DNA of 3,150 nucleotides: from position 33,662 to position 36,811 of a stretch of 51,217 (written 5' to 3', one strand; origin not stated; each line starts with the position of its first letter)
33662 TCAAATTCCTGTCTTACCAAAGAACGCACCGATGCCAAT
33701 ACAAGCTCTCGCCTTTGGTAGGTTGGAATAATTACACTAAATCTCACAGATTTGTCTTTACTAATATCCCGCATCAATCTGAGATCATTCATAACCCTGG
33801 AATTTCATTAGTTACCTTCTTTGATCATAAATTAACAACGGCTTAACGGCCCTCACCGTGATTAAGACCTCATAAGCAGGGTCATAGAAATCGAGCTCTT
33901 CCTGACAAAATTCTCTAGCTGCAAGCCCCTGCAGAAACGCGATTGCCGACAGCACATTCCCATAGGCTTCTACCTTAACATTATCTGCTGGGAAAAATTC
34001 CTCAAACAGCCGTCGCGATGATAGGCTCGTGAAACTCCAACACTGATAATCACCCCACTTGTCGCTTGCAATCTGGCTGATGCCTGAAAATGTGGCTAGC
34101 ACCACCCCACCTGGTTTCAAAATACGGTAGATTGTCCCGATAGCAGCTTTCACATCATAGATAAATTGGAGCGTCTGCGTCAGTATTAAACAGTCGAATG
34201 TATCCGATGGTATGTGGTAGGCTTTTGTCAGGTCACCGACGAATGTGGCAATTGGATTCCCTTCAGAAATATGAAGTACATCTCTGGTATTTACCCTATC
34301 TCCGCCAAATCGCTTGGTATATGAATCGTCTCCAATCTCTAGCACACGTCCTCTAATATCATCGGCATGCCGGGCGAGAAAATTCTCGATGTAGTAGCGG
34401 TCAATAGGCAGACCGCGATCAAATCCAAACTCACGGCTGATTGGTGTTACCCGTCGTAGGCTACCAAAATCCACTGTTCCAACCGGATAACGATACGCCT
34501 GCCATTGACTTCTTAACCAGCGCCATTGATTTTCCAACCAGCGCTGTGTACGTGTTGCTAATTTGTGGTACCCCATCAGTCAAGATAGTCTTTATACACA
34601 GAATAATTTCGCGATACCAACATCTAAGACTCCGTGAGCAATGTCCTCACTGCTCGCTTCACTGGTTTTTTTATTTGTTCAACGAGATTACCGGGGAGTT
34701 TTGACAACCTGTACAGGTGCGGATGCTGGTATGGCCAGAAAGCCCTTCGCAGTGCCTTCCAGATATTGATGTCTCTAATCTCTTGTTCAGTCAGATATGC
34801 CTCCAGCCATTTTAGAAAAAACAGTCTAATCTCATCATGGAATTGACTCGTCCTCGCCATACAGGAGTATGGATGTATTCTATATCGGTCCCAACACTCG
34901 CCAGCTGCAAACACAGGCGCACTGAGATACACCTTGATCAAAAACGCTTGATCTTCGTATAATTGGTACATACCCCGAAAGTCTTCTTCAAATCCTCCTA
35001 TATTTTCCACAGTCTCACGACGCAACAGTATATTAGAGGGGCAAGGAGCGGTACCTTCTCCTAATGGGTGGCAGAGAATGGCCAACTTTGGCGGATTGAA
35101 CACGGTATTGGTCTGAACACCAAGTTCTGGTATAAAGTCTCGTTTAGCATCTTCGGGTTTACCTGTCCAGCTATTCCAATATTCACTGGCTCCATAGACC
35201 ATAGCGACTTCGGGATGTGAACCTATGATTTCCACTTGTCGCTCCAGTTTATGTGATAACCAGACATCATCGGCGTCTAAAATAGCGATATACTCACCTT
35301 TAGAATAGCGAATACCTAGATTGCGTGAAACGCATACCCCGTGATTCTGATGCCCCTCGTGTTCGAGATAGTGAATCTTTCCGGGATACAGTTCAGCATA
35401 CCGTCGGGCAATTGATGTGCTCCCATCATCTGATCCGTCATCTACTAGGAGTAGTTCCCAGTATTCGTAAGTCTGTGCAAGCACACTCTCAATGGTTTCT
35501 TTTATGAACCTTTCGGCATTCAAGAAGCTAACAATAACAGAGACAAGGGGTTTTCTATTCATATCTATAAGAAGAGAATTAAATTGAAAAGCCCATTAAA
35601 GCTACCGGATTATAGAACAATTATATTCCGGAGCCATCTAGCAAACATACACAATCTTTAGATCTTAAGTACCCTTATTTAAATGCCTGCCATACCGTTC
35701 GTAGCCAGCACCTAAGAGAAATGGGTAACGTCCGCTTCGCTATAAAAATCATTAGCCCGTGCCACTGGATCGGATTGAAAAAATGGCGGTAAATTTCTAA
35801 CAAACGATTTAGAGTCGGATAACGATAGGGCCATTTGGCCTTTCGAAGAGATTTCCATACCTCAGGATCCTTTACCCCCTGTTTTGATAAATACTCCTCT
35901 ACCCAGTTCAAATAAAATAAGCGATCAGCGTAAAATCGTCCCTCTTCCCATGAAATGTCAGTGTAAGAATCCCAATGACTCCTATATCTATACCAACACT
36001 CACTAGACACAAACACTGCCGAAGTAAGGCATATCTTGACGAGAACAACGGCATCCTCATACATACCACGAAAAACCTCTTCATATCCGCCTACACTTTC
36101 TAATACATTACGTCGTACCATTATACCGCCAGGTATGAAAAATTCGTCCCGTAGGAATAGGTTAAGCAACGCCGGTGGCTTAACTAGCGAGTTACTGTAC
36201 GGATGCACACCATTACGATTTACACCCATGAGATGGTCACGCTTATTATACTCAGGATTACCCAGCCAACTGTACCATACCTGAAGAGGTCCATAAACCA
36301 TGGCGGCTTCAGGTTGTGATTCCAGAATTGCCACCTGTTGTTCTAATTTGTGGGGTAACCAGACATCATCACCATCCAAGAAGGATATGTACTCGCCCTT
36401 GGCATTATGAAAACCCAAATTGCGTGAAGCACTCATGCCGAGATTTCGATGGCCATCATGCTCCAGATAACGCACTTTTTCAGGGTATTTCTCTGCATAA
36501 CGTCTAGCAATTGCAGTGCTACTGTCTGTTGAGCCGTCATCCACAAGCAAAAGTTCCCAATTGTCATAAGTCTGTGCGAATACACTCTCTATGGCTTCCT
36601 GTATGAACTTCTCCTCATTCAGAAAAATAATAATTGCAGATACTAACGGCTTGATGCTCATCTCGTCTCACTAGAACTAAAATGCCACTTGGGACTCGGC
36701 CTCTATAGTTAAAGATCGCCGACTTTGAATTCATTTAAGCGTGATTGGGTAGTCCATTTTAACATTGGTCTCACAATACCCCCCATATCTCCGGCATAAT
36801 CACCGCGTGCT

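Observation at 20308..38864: Candidate undescribed system: ABC-exported, de-N-acetylated, methylated glycan with its own c-di-GMP-gated secreted glycanase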

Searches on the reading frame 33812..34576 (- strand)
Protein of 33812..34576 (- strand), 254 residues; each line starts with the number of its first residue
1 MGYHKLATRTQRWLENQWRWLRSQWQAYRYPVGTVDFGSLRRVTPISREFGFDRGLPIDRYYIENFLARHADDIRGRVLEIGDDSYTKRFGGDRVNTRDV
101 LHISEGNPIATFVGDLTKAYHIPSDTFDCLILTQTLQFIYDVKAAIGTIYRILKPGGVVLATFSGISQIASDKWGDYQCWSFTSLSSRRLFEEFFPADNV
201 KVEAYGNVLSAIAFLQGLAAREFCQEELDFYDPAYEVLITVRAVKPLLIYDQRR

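Call 4: search_protein_families(library=pfam, proteins=[window:33812-34576:-], max_evalue=0.001)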
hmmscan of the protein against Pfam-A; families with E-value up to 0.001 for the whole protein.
window:33812-34576:- (254 aa): 5 families
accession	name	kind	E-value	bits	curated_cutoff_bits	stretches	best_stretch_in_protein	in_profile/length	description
PF08241.18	Methyltransf_11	-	7.3e-08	33.4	21.2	1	109-160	44-94/95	Methyltransferase domain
PF13489.12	Methyltransf_23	-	2.2e-05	24.7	27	1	112-181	77-136/164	Methyltransferase domain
PF01209.24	Ubie_methyltran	-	0.00014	21.7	20.1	1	117-182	107-171/233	ubiE/COQ5 methyltransferase family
PF08242.18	Methyltransf_12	-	0.00025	22.1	30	1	114-159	64-98/98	Methyltransferase domain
PF13649.12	Methyltransf_25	-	0.00034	21.7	27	1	108-157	47-97/97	Methyltransferase domain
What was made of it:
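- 33812..34576 (-): Class I SAM methyltransferase, 56-74% identical across phyla. Methyltransf_11, 33 bits (call 4).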

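Call 26: search_protein_families(library=ncbifam, proteins=[window:33812-34576:-], max_evalue=0.001)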
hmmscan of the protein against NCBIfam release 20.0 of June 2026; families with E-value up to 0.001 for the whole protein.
window:33812-34576:- (254 aa): 1 family
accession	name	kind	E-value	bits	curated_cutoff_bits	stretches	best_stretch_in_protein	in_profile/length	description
NF001240.0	PRK00216.1-1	equivalog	0.00022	20.3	378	1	119-183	126-189/251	bifunctional demethylmenaquinone methyltransferase/2-methoxy-6-polyprenyl-1,4-benzoquinol methylase UbiE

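Call 46: find_related_loci(query=window:33812-34576:-, collection=genome_contigs, flank=10000)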
Query window:33812-34576:- (254 aa) in genome_contigs; peptide patterns used: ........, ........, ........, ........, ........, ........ (x = any residue, [..] = any of these).
358 stretches matched a pattern; 318 encode a relative of the query (tblastn E <= 1e-3); the best 80 are kept; 78 distinct loci.
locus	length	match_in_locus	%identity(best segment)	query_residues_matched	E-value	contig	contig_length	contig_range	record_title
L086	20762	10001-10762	94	1-254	5e-164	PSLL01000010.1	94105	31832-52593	MAG: Candidatus Dadabacteria bacterium isolate ERB_12_1 NODE_28_length_94105_cov_4.219851, whole genome shotgun sequence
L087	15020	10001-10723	70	1-246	2e-114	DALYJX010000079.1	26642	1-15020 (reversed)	MAG TPA_asm: Phormidiaceae cyanobacterium CTOTU46633 NODE_196_length_26642_cov_26.869034, whole genome shotgun sequence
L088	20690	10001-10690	71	12-246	8e-111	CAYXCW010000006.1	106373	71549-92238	MAG TPA_asm: uncultured bacterium isolate binchicken_co319_167 genome assembly, contig: NODE_269_length_106373_cov_23.50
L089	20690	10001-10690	72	19-246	5e-109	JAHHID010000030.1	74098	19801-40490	MAG: Spirirestis rafaelensis WJT71-NPBG6 JAESGY010000103.1, whole genome shotgun sequence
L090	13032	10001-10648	71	31-246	6e-106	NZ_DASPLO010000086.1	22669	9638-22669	MAG: Methylocaldum sp. isolate SMAG_U12066 k141_150161, whole genome shotgun sequence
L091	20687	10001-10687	69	19-246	5e-105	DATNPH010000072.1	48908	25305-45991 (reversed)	MAG TPA_asm: Coleofasciculaceae cyanobacterium isolate SMAG_U16476 k141_334401, whole genome shotgun sequence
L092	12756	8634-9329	69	19-248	1e-104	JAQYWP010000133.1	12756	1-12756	MAG: Rhizonema sp. PD38 Dictyo3468_NODE_157_length_12756_cov_8.30549, whole genome shotgun sequence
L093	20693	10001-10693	74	18-246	3e-111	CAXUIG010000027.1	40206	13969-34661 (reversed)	MAG TPA_asm: uncultured bacterium isolate public_SRR14722086_metawrap_bin.4 genome assembly, contig: public_SRR14722086_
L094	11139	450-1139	69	19-246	2e-103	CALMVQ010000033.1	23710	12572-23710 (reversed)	MAG TPA_asm: uncultured Scytonema sp. isolate SRR13685156_bin.26_CONCOCT_v1.1_MAG genome assembly, contig: NODE_301_leng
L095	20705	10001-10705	67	19-251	4e-103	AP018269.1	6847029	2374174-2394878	Cylindrospermum sp. NIES-4074 DNA, nearly complete genome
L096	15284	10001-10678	65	23-245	1e-102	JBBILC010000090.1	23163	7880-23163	MAG: Coleofasciculaceae cyanobacterium bin_20 isolate PGF172224_bin_20 NODE_1814_length_23163_cov_7.292669, whole genome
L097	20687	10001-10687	70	19-246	6e-103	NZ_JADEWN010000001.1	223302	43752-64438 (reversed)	Gloeocapsopsis crepidinum LEGE 06123 NODE_1_length_223302_cov_11.1219, whole genome shotgun sequence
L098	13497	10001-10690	66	19-246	3e-102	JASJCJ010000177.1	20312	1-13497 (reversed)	MAG: Calothrix sp. MO_167.B12 MO_167.c_2677, whole genome shotgun sequence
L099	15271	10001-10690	67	19-246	1e-102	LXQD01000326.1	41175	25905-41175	Nostoc minutum NIES-26 scaffold68.1, whole genome shotgun sequence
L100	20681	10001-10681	68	18-245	4e-102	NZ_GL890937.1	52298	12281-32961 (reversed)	Moorena producens 3L scf52033, whole genome shotgun sequence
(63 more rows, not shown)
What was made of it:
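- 33812..34576 (-): Relatives found in 77 other genomes (call 46).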

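Call 49: search_solved_structures(query=window:33812-34576:-, max_evalue=1, show_alignments=1)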
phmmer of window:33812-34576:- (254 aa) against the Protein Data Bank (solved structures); distinct sequences matched with E-value up to 1: 16.
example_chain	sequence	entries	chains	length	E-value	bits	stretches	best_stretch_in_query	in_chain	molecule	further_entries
2gs9_A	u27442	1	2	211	0.0001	25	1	107-161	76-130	Hypothetical protein TT1324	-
4krh_A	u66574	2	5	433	0.0031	20.1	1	119-177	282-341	Phosphoethanolamine N-methyltransferase 2 | Phospholethanolamine N-methyltransferase 2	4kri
4ine_A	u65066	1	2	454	0.0076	18.9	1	118-177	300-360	Protein PMT-2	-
3cc8_A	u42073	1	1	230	0.013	18.1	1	122-170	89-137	Putative methyltransferase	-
5wp4_A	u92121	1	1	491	0.015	17.9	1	113-162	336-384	Phosphoethanolamine N-methyltransferase 1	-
3bkw_A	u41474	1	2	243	0.017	17.7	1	115-159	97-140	S-adenosylmethionine dependent methyltransferase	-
4obw_A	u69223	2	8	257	0.019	17.5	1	113-172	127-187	2-methoxy-6-polyprenyl-1,4-benzoquinol methylase, mitochondrial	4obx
6uak_A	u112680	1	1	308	0.024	17.2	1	106-208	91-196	SAM dependent methyltransferase LahSB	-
5wp5_A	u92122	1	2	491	0.068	15.7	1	117-172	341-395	Phosphomethylethanolamine N-methyltransferase 2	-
8k76_A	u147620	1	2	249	0.098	15.2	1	112-164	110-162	S-adenosylmethionine-dependent methyltransferase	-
1vlm_A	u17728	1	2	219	0.13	14.9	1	122-161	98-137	SAM-dependent methyltransferase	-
5yf0_A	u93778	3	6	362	0.14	14.7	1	105-159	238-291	Carnosine N-methyltransferase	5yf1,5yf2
5gm1_A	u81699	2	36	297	0.27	13.8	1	120-168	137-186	O-methylransferase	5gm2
9un4_A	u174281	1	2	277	0.46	13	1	125-177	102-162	Juvenile hormone acid O-methyltransferase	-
8owy_A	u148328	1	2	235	0.82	12.2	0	112-166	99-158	tRNA N(3)-methylcytidine methyltransferase METTL6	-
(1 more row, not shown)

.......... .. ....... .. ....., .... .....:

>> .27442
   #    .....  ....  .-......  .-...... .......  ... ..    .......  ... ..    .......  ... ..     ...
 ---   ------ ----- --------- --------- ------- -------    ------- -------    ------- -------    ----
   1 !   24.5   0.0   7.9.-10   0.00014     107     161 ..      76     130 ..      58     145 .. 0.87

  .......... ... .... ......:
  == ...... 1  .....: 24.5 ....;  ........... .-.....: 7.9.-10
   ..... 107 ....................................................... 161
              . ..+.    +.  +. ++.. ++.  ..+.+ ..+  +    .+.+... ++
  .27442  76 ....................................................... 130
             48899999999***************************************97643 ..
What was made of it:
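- The weak best structural relatives of the methyltransferase include phosphoethanolamine N-methyltransferases (call 49).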

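Call 82: find_homologous_proteins(query=window:33812-34576:-, max_evalue=1e-20)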
Query window:33812-34576:- (254 aa): 7787 proteins with E <= 1e-20 among 8000 candidates; the best 120 are listed.
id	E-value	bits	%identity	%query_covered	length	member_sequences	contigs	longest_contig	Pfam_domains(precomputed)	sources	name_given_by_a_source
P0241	2.5e-167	573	98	100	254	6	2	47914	PF08241.19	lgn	-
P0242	1.8e-117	409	74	96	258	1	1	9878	PF13489.13,PF08241.19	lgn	-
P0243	8.1e-117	407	72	92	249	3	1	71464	PF13847.13,PF13489.13,PF08241.19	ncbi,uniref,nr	ncbi:class I SAM-dependent methyltransferase [Cylindrospermum sp. FACHB-282]|uniref:class I SAM-depe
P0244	6.9e-113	394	76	89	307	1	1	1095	PF08241.19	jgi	jgi:SAM-dependent methyltransferase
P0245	4.7e-111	388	70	97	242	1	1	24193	PF13489.13,PF08241.19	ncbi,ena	-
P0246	1.3e-110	387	70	97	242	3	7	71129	PF13489.13,PF08241.19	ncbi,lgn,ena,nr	ncbi:MAG TPA: methyltransferase [Cyanobacteria bacterium UBA11369]|nr:methyltransferase [Cyanobacter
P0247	1.4e-109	384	75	90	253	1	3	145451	PF13489.13,PF08241.19,PF08242.19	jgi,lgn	-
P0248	5.4e-109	382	73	90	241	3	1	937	PF13489.13,PF08241.19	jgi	jgi:SAM-dependent methyltransferase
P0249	9.0e-109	381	71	95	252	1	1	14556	PF13489.13,PF08241.19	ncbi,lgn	-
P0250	2.4e-108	379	70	97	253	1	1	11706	PF13847.13,PF13489.13,PF01209.25,PF08241.19,PF08242.19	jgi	jgi:SAM-dependent methyltransferase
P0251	4.7e-108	378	74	90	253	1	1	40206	PF13489.13,PF08241.19,PF08242.19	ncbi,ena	-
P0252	1.3e-107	377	70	96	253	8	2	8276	PF13489.13,PF08241.19,PF08242.19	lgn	-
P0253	1.5e-107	377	69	97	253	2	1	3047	PF13489.13,PF08241.19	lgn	-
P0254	2.0e-107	376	71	93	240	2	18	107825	PF13489.13,PF08241.19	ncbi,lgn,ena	-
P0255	6.9e-107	375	77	83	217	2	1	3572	PF08241.19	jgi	jgi:SAM-dependent methyltransferase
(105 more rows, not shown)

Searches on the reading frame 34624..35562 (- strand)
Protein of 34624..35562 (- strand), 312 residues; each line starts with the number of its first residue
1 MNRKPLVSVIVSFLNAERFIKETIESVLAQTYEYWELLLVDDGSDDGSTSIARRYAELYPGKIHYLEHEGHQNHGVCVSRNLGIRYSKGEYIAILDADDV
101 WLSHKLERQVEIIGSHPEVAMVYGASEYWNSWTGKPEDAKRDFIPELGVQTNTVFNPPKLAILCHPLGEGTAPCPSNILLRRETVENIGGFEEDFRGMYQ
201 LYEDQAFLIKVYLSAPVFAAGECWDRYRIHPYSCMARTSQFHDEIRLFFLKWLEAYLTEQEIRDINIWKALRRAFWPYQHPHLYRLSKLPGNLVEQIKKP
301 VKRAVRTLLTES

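Call 4: search_protein_families(library=pfam, proteins=[window:34624-35562:-], max_evalue=0.001)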
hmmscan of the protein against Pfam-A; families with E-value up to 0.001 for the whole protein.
window:34624-35562:- (312 aa): 4 families
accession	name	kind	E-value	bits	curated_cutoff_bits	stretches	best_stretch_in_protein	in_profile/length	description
PF00535.33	Glycos_transf_2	-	1.5e-32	113.3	23.3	1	8-184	1-163/168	Glycosyl transferase family 2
PF10111.15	Glyco_tranf_2_2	-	3e-19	70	27.3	1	8-220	1-208/276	Glycosyltransferase like family 2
PF13641.12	Glyco_tranf_2_3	-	1.3e-11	45.5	27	1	7-131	3-127/230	Glycosyltransferase like family 2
PF13704.12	Glyco_tranf_2_4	-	5.1e-05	24.1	27.5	1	15-105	2-88/98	Glycosyl transferase family 2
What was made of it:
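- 34624..35562 (-): GT2b, the GT2 type that usually precedes the methyltransferase in other genomes. PF00535, 113 bits (call 4).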

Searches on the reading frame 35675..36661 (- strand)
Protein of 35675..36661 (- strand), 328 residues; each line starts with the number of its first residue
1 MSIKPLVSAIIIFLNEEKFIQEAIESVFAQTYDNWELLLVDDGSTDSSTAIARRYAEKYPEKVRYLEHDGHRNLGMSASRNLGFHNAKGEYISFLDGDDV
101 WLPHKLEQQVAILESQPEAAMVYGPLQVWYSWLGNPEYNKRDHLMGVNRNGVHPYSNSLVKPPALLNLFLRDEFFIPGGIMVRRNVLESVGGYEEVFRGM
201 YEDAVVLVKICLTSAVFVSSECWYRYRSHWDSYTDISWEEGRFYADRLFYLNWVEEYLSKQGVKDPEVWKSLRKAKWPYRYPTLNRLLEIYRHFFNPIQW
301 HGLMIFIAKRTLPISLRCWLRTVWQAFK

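Call 4: search_protein_families(library=pfam, proteins=[window:35675-36661:-], max_evalue=0.001)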
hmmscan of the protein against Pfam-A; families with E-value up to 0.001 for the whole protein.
window:35675-36661:- (328 aa): 3 families
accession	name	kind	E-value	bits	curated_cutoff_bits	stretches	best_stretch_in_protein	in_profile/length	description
PF00535.33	Glycos_transf_2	-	4.7e-35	121.4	23.3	1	8-189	1-166/168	Glycosyl transferase family 2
PF10111.15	Glyco_tranf_2_2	-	6.4e-21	75.5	27.3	1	10-226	3-217/276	Glycosyltransferase like family 2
PF13641.12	Glyco_tranf_2_3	-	2.6e-12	47.7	27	1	7-125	3-122/230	Glycosyltransferase like family 2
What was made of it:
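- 35675..36661 (-): GT2a, a soluble GT2 and paralogue of GT2b and GT2c. PF00535, 121 bits (call 4).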

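Call 26: search_protein_families(library=ncbifam, proteins=[window:35675-36661:-], max_evalue=0.001)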
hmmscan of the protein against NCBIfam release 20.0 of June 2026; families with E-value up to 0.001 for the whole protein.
window:35675-36661:- (328 aa): 19 families
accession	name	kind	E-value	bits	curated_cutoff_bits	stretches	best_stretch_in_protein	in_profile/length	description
NF053739.1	GlytfEpsEBac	equivalog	4.4e-29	101.3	450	1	5-122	1-116/265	glycosyltransferase EpsE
NF047683.1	TeichurnBiosyTuaG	equivalog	2.9e-27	95.9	400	1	3-117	4-115/252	teichuronic acid biosynthesis protein TuaG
NF007482.0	PRK10073.1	equivalog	3.9e-25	88.6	423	1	1-111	2-108/334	glycosyltransferase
NF041394.1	GtaseAglG_Halo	equivalog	3.8e-16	59.2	440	1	13-154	9-148/304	glucosyl-dolichyl phosphate glucuronosyltransferase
NF007453.0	PRK10018.1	equivalog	6.4e-15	55.5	382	1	4-121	5-119/280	colanic acid biosynthesis glycosyltransferase WcaA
NF050050.1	ProtGlycPglI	equivalog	6.6e-15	55.3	500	1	5-110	2-105/306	GalNAc(5)-diNAcBac-PP-undecaprenol beta-1,3-glucosyltransferase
TIGR03937.1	PgaC_IcaA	equivalog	7e-15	54.9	422.3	1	4-124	44-161/407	poly-beta-1,6-N-acetyl-D-glucosamine synthase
TIGR04017.1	WcaA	equivalog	9.4e-15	54.9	495.75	1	4-119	4-116/279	colanic acid biosynthesis glycosyltransferase WcaA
NF041875.1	EPS_EpsD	equivalog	1.4e-14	54.3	370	1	8-206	2-185/325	exopolysaccharide biosynthesis glycosyltransferase EpsD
TIGR03965.1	mycofact_glyco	equivalog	1.8e-13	50.2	280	1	7-204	76-257/467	mycofactocin biosynthesis glycosyltransferase MftF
NF038302.1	EPS_HpsE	equivalog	3.8e-12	45.8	300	1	12-155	8-153/307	hormogonium polysaccharide biosynthesis glycosyltransferase HpsE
NF047588.1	GlcsyltransPgfSStrep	equivalog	2.9e-11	43.2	500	1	7-110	3-107/308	glycosyltransferase PgfS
TIGR04283.1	glyco_like_mftF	equivalog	8.4e-11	41.9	182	1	8-114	2-97/221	TIGR04283 family arsenosugar biosynthesis glycosyltransferase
TIGR03469.1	HpnB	hypoth_equivalog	4.3e-10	39.2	379.25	1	4-64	43-104/386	hopene-associated glycosyltransferase HpnB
NF038299.1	EPS_HpsN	equivalog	7.7e-09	34.9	425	1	5-124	1-117/317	hormogonium polysaccharide biosynthesis glycosyltransferase HpsN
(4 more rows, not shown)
